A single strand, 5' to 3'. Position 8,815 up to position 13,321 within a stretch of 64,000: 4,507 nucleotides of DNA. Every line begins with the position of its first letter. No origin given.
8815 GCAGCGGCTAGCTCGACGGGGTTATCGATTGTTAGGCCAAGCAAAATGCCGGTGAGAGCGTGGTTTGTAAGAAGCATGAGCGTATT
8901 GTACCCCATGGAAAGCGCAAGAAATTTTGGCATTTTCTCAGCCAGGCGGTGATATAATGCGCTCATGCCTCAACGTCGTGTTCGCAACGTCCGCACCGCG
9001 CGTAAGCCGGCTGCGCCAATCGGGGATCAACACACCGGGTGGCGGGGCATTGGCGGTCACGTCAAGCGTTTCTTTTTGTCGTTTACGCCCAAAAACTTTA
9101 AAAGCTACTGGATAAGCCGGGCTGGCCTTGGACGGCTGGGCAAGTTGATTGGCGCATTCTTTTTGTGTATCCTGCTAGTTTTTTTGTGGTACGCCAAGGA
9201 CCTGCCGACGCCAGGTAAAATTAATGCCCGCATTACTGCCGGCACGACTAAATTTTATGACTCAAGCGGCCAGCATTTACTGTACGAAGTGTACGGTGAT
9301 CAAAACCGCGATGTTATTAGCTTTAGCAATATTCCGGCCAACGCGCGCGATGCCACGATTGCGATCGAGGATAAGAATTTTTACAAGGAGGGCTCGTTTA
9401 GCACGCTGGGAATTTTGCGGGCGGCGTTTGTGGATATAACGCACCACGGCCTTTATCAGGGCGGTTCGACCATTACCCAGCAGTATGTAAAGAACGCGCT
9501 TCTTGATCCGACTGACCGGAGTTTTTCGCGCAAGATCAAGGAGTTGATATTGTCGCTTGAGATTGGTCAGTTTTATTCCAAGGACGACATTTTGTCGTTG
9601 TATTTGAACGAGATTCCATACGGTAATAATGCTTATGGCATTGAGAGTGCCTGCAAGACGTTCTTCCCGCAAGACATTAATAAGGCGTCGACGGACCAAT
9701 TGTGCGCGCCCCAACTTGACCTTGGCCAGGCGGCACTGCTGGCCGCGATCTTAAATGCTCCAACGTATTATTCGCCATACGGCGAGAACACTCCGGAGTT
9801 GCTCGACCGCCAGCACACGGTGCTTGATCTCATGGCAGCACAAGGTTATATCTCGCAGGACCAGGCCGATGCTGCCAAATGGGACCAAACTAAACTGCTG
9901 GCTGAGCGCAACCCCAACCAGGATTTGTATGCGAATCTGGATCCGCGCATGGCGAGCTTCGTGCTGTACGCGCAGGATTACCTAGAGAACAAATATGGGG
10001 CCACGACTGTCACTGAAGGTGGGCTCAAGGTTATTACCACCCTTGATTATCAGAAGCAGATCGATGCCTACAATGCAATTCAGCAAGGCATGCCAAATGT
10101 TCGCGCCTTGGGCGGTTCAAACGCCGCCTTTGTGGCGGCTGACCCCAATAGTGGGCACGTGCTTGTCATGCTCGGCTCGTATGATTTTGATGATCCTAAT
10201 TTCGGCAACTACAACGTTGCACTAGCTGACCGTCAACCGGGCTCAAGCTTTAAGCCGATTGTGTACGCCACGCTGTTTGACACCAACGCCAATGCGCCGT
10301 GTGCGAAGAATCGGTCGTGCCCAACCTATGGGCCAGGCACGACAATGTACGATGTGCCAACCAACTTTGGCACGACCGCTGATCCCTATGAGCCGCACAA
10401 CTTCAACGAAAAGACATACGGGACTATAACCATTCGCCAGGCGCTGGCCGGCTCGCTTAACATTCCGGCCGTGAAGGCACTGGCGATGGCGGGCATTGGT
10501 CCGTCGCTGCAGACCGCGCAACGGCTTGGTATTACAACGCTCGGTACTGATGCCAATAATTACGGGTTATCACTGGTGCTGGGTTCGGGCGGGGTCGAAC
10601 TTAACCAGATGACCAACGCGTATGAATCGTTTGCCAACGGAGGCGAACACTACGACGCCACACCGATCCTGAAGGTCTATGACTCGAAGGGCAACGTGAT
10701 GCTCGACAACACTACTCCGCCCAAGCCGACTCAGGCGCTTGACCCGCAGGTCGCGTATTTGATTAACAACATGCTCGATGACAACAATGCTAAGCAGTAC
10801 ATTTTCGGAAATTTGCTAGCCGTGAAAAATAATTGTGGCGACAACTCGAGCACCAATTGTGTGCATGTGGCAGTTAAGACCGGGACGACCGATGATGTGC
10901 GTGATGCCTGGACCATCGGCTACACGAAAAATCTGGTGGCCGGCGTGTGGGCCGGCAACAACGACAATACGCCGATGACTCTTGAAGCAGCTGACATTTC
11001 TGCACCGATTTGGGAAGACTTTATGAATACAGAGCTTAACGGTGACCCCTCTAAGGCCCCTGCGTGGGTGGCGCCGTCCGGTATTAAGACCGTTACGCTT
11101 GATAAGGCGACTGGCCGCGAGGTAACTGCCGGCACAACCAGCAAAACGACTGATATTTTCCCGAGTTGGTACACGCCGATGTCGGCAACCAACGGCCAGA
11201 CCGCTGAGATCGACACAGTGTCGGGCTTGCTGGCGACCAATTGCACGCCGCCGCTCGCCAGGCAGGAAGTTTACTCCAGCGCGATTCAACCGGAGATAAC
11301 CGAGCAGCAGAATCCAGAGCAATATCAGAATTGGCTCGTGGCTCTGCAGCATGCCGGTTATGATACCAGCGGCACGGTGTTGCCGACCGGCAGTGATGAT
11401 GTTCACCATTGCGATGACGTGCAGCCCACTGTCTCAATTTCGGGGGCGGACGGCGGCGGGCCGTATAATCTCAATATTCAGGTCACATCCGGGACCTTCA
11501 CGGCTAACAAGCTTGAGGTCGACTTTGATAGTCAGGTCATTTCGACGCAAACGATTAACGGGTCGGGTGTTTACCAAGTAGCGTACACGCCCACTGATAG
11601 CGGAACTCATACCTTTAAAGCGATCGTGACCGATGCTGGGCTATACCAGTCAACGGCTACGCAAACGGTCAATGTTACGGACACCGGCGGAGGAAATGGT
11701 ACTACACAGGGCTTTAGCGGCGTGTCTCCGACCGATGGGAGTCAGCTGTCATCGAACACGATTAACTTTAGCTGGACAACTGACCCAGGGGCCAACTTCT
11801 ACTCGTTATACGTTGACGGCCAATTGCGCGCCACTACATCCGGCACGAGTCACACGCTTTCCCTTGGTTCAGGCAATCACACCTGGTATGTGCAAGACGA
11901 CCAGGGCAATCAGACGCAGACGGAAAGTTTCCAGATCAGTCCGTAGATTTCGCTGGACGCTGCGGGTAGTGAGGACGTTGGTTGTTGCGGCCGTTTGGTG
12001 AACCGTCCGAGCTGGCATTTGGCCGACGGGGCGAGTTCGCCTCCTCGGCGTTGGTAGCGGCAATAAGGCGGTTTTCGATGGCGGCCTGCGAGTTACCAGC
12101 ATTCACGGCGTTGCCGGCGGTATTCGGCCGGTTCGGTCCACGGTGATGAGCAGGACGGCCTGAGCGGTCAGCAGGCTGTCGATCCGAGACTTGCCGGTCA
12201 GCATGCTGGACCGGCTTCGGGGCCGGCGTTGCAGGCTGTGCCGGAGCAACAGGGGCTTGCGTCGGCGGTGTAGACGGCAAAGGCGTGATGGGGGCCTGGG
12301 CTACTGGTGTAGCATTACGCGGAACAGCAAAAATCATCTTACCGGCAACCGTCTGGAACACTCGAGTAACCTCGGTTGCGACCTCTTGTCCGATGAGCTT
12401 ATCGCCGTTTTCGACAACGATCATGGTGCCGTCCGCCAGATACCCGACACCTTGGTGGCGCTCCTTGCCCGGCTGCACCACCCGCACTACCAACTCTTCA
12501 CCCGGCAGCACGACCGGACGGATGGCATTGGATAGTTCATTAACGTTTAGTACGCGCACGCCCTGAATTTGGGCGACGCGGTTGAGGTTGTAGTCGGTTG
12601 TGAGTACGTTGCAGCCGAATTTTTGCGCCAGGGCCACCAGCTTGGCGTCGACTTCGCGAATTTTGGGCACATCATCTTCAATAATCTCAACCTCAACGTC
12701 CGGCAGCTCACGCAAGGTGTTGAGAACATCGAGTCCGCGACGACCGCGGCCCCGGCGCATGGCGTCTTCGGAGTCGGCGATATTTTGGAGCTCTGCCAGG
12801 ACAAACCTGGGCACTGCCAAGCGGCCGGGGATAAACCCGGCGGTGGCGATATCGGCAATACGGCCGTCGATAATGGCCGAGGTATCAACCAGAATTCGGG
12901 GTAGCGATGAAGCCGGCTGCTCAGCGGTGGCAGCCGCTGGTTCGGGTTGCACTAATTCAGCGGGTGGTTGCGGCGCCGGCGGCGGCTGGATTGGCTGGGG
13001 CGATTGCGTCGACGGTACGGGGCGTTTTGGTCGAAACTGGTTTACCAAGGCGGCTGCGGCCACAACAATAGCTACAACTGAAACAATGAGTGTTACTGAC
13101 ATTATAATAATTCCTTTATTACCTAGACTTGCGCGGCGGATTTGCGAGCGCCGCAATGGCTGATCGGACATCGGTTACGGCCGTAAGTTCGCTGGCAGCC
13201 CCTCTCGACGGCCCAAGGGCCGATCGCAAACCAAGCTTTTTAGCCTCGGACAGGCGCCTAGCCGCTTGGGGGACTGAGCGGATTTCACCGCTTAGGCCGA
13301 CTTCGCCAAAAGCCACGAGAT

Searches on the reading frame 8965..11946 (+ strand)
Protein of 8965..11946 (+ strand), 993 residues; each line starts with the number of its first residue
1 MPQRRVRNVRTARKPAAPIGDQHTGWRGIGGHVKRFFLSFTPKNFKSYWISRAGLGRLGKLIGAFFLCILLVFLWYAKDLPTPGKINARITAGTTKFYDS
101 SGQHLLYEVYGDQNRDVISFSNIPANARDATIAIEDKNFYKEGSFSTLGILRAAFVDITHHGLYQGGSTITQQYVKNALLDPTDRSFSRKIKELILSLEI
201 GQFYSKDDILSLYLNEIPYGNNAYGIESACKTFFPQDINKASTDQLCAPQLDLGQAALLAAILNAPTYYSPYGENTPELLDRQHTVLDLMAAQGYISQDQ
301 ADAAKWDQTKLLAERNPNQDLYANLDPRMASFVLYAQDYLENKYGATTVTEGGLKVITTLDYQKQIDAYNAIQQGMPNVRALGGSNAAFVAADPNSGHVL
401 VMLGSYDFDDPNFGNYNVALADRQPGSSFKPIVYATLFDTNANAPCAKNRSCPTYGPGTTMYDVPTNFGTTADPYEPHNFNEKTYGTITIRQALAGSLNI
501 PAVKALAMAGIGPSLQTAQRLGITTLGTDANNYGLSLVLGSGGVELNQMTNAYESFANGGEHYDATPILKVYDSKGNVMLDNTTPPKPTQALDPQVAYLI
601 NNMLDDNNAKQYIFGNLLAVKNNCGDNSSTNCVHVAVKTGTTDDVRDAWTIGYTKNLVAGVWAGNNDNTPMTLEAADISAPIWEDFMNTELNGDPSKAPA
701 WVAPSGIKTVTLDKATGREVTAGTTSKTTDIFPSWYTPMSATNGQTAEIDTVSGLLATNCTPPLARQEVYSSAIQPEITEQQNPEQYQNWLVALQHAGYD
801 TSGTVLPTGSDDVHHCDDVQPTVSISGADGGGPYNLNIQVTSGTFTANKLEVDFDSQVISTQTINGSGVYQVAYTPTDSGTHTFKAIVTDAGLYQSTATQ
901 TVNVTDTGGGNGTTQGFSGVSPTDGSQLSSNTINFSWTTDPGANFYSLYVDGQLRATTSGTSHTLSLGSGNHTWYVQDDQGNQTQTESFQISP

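Call 14: search_protein_families(library=ncbifam, proteins=[window:8965-11946:+], max_evalue=1)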
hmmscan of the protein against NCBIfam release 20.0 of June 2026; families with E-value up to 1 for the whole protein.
window:8965-11946:+ (993 aa): 15 families
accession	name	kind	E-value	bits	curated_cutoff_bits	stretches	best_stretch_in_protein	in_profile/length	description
TIGR02074.1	PBP_1a_fam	subfamily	1.3e-132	443.3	508.75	1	115-689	2-531/535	PBP1A family penicillin-binding protein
NF051885.1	tranpepglycosPbpC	equivalog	7.4e-101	338.7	900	1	78-705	37-608/632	multimodular transpeptidase-transglycosylase PbpC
TIGR02073.1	PBP_1c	equivalog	3.3e-95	320.2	494.2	1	95-740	12-588/728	penicillin-binding protein 1C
TIGR02071.1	PBP_1b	equivalog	7.6e-80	269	717.75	1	113-735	145-720/729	penicillin-binding protein 1B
NF038276.1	strep_PBP2A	exception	1.7e-64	218.3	1100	1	45-667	30-610/716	penicillin-binding protein PBP2A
NF038272.1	strep_PBP1A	exception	3.8e-64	217.1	1075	1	66-707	23-645/658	penicillin-binding protein PBP1A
NF008643.0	PRK11636.1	equivalog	3.1e-61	207.7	1263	3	106-374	57-305/850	peptidoglycan glycosyltransferase/peptidoglycan DD-transpeptidase MrcA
NF007061.0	PRK09506.1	equivalog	3e-58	197.4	1120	1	113-766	209-796/825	bifunctional glycosyl transferase/transpeptidase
NF011423.0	PRK14850.1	equivalog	3.2e-54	184.5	1275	1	113-738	155-735/764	penicillin-binding protein 1b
NF008414.0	PRK11240.1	equivalog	3.6e-51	174.1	1121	1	120-675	69-548/774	peptidoglycan glycosyltransferase PbpC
NF038274.1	strep_PBP1B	exception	3.9e-46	157.7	1225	2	102-301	69-270/745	penicillin-binding protein PBP1B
NF010008.0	PRK13481.1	equivalog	6.8e-43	146.9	270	1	114-304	79-263/269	glycosyltransferase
TIGR02070.1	mono_pep_trsgly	equivalog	5.5e-27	94.7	182.65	1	114-291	54-219/224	monofunctional biosynthetic peptidoglycan transglycosylase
TIGR03423.1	pbp2_mrdA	equivalog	2e-06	26.6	455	1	351-522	224-389/593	penicillin-binding protein 2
TIGR02214.1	spoVD_pbp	equivalog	0.0041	15.5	688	1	544-656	408-506/636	stage V sporulation protein D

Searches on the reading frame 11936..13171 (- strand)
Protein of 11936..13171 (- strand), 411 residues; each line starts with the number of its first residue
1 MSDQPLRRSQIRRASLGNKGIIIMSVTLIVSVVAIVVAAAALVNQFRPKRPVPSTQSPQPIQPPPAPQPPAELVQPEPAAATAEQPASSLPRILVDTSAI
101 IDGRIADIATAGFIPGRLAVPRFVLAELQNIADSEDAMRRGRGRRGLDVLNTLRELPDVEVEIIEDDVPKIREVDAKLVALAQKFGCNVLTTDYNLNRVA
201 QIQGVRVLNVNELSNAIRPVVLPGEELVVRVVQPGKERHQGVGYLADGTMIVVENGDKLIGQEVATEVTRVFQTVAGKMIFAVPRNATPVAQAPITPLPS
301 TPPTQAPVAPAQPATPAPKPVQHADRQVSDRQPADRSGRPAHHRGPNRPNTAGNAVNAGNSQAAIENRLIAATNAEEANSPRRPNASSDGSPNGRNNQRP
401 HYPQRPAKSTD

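Call 14: search_protein_families(library=ncbifam, proteins=[window:11936-13171:-], max_evalue=1)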
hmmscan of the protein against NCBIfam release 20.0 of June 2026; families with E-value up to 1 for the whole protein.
window:11936-13171:- (411 aa): 8 families
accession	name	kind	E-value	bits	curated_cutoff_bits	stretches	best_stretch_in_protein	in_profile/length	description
NF010335.0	PRK13764.1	equivalog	4.1e-09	35.5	340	1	92-212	5-132/613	ATPase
NF033761.1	gliding_GltJ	equivalog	0.00085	18.5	450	1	17-88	368-441/671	adventurous gliding motility protein GltJ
NF053733.1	HJMigATPsPINA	equivalog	0.0053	15.4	800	1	94-216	1-120/502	holliday junction branch migration ATPase PINA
NF009146.0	PRK12496.1-3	equivalog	0.0061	16.3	268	1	168-207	69-108/162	hypothetical protein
TIGR00028.1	Mtu_PIN_fam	subfamily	0.015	15.5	73.6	1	112-208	46-141/143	TA system VapC family ribonuclease toxin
NF005585.0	PRK07283.1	equivalog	0.018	15.2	107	0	169-217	29-77/100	YlxQ-related RNA-binding protein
NF009148.0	PRK12496.1-5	equivalog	0.022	14.6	243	1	166-211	69-114/163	hypothetical protein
TIGR03875.1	RNA_lig_partner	hypoth_equivalog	0.068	12.6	95.3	1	174-218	159-203/206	RNA ligase partner protein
